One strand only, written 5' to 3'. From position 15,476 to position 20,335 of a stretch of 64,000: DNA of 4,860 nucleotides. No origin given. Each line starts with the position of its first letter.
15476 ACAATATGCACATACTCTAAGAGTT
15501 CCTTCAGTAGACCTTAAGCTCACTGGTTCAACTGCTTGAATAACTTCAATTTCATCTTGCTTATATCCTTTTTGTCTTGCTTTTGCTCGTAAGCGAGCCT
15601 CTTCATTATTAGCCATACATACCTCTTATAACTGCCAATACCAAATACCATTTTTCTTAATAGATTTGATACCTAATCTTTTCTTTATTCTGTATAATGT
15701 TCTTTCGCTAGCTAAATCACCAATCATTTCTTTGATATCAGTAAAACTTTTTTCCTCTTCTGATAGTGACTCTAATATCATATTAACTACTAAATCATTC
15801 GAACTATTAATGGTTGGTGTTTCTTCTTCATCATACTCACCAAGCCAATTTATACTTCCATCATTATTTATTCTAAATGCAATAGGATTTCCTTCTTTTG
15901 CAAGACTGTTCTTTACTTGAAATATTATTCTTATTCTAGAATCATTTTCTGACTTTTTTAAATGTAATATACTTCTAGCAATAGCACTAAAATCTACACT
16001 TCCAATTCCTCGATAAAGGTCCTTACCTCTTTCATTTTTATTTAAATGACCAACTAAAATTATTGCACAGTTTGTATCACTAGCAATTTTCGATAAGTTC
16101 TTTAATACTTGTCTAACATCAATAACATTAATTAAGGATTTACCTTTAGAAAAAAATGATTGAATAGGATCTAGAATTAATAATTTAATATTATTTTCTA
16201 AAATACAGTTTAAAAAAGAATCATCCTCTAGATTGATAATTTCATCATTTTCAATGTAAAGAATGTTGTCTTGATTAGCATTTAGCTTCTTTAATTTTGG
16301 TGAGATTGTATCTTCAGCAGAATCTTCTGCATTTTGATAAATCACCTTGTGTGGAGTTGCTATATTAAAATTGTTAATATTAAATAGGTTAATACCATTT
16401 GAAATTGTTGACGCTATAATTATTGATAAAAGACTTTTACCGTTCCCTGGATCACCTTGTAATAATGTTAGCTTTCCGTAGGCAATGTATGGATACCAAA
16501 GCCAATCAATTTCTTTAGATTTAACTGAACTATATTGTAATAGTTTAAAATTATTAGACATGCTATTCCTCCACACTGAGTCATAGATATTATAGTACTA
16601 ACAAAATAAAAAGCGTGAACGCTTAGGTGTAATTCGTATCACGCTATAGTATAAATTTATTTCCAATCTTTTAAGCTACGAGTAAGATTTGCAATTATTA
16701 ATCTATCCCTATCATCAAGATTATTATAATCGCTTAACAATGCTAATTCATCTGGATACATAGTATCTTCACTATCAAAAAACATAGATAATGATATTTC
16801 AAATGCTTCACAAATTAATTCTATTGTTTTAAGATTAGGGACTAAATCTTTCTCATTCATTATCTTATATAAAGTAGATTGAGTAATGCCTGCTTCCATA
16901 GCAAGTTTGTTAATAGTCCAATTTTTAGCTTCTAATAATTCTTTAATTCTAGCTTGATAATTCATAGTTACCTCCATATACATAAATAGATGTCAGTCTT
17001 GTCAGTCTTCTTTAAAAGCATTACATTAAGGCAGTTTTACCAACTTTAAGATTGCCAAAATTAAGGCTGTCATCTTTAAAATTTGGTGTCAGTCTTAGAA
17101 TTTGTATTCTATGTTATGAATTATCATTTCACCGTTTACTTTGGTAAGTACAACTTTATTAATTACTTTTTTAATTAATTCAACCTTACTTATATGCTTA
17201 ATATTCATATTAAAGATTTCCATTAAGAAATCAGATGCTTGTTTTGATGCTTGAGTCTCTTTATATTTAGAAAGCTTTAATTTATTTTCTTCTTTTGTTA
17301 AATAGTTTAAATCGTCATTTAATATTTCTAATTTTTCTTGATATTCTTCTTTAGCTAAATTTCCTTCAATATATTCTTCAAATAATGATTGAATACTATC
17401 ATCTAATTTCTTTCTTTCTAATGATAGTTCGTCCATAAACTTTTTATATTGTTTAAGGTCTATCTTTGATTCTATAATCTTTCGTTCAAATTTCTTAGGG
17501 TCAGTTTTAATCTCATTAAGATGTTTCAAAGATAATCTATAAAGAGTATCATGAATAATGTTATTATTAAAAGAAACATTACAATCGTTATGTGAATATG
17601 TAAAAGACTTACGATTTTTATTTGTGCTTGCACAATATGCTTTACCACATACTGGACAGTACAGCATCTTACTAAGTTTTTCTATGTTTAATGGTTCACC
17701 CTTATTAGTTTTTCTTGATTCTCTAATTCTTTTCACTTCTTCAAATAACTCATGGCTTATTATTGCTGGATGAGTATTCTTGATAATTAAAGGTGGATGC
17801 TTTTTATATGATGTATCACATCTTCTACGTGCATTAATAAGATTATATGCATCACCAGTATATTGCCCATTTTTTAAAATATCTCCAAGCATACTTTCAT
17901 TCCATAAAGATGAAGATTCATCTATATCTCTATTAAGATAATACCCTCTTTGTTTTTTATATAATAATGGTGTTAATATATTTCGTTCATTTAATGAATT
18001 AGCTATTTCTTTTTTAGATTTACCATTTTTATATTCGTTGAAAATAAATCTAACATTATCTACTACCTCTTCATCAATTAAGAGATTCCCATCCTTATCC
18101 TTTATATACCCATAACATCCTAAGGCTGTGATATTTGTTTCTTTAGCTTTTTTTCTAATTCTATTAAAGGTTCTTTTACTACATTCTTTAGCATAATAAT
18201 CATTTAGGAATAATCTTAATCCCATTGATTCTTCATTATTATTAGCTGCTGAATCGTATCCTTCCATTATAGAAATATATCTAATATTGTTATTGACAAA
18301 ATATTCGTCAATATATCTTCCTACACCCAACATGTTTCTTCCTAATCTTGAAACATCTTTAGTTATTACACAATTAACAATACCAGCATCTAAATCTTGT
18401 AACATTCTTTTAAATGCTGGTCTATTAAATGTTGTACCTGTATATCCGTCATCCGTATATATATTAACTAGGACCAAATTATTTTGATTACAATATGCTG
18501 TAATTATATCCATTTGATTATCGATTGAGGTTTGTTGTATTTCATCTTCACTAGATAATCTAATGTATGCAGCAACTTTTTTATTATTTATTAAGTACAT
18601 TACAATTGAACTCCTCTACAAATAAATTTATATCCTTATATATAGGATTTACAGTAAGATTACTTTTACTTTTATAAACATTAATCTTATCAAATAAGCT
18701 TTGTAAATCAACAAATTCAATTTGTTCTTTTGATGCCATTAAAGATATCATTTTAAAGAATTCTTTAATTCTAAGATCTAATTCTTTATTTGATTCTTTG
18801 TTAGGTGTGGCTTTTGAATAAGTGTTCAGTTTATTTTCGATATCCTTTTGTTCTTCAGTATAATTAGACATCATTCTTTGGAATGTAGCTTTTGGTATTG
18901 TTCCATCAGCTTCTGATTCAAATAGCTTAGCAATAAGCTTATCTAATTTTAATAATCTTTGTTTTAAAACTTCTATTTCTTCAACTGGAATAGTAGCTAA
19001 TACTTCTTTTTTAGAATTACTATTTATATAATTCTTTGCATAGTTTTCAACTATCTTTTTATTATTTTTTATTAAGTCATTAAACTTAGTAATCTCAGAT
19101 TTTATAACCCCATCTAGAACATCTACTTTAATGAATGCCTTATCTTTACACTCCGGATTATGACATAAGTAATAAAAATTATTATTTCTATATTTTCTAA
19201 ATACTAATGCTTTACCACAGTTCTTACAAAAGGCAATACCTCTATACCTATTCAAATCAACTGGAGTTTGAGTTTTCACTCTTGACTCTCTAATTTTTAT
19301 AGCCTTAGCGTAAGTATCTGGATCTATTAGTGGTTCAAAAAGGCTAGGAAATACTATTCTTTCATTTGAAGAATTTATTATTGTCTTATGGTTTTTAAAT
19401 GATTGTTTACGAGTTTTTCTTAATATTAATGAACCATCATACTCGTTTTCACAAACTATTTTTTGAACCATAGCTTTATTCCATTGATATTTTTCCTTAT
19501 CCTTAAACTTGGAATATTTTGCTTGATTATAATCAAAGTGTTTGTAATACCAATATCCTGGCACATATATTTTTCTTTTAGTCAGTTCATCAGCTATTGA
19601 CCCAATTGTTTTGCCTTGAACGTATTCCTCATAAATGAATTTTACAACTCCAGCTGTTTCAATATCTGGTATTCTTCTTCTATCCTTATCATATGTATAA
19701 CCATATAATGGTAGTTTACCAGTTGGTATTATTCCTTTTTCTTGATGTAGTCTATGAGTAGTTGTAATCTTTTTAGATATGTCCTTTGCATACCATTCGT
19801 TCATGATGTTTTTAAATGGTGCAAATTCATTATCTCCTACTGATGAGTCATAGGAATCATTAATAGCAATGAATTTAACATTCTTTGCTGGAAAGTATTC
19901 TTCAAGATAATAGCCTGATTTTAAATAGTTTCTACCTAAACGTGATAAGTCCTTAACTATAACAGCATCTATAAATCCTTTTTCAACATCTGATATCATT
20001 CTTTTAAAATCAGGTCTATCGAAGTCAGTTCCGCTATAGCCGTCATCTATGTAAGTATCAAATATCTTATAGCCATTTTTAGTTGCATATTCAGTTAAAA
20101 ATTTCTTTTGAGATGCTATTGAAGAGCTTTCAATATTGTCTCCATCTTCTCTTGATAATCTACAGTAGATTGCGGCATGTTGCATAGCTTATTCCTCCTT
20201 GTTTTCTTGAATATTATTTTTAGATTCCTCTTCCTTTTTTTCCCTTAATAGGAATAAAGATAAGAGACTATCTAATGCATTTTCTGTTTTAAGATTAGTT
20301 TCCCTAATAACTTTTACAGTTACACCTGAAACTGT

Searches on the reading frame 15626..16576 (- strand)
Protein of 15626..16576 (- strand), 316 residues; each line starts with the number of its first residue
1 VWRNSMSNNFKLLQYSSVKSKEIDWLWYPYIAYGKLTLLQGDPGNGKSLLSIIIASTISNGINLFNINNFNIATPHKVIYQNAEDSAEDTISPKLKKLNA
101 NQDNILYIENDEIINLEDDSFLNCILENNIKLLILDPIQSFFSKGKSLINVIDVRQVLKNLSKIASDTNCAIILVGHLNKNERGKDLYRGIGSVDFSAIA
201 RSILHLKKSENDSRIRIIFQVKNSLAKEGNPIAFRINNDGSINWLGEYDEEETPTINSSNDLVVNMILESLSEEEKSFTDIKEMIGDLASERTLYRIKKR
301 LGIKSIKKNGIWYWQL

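Call 90: search_protein_families(library=pfam, proteins=[window:15626-16576:-], max_evalue=0.0001)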
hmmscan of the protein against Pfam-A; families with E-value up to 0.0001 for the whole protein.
window:15626-16576:- (316 aa): 1 family
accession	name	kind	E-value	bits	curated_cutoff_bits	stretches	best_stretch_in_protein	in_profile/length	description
PF13481.12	AAA_25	-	8.3e-19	68.4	27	1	21-182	20-194/195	AAA domain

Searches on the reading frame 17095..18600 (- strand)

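Call 90: search_protein_families(library=pfam, proteins=[window:17095-18600:-], max_evalue=0.0001)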
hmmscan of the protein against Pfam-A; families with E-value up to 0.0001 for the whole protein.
window:17095-18600:- (501 aa): 2 families
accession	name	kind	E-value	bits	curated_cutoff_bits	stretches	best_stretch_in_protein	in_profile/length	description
PF00239.26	Resolvase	-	5.2e-23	82.2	23.3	1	9-154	1-142/145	Resolvase, N terminal domain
PF07508.19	Recombinase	-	1.9e-15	57.4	21.1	1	178-296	2-102/102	Recombinase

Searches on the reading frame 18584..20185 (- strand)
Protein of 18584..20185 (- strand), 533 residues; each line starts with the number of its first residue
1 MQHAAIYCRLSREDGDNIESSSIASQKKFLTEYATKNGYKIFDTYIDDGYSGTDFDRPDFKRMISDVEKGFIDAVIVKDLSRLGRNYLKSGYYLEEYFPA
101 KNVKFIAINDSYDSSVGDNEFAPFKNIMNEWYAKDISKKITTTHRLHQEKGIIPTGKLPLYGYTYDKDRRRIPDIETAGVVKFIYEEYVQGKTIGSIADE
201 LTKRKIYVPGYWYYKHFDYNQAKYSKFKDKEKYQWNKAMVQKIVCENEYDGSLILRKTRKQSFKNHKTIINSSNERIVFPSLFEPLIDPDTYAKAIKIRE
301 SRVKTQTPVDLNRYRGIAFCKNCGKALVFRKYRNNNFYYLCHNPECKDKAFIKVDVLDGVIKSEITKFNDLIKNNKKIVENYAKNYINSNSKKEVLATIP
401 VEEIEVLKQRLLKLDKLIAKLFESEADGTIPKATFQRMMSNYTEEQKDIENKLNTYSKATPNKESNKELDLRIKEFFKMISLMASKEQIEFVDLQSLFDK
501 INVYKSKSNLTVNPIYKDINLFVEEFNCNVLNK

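Call 90: search_protein_families(library=pfam, proteins=[window:18584-20185:-], max_evalue=0.0001)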
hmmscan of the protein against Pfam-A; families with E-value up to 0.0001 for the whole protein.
window:18584-20185:- (533 aa): 3 families
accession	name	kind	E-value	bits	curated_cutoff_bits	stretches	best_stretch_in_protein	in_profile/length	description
PF00239.26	Resolvase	-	4.7e-25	88.8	23.3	1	4-151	1-143/145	Resolvase, N terminal domain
PF07508.19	Recombinase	-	1.1e-10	42.1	21.1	1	176-302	2-102/102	Recombinase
PF13408.12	Zn_ribbon_recom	-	1e-06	29.4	25.3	1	315-365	3-57/58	Recombinase zinc beta ribbon domain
